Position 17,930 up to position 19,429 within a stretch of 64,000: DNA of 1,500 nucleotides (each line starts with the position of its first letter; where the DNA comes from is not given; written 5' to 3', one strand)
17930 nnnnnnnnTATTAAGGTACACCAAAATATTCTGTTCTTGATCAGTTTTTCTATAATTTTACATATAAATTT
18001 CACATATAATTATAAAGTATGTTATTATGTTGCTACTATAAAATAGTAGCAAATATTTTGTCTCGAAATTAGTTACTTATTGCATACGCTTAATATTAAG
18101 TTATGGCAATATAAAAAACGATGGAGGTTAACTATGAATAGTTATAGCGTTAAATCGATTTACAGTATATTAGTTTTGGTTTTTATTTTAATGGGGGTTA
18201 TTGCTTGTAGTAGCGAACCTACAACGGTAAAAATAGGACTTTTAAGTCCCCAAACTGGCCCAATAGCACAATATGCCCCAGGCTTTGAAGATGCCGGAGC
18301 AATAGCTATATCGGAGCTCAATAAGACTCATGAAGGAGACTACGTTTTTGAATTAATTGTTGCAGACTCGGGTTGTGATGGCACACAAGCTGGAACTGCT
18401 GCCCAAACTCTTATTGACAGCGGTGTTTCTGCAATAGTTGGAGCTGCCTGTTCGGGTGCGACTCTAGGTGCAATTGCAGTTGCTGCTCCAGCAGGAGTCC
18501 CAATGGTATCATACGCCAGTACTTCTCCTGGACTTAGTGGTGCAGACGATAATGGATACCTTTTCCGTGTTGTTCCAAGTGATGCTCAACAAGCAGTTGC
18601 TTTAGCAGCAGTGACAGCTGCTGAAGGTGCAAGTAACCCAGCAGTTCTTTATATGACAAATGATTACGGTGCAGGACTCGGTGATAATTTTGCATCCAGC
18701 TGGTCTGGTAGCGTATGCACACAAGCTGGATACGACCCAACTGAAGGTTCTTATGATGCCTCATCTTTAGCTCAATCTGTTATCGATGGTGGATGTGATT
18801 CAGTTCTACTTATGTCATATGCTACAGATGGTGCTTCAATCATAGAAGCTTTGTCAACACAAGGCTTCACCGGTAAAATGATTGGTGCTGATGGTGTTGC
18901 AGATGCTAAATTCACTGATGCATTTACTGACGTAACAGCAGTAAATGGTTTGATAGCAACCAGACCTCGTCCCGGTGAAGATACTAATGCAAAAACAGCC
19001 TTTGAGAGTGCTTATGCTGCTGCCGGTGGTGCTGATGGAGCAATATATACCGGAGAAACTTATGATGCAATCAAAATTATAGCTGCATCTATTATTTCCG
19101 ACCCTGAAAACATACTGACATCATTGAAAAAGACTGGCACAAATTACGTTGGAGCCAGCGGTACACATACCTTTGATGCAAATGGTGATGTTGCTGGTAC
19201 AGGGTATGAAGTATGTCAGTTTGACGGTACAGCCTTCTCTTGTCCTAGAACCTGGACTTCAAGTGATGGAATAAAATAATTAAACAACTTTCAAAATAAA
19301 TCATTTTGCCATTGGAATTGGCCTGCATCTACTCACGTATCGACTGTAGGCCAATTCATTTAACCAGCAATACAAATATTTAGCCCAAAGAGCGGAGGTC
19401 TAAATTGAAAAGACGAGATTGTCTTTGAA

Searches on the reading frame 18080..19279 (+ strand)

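Call 64: search_protein_families(library=pfam, proteins=[window:18080-19279:+], max_evalue=0.00001)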
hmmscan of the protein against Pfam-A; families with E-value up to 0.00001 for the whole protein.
window:18080-19279:+ (399 aa): 2 families
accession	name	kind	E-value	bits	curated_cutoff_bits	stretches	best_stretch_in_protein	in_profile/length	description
PF13458.12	Peripla_BP_6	-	1.8e-37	130.2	31.7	1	49-381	1-338/343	Periplasmic binding protein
PF01094.35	ANF_receptor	-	1.7e-29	103.4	25.4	1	74-383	7-352/353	Receptor family ligand binding region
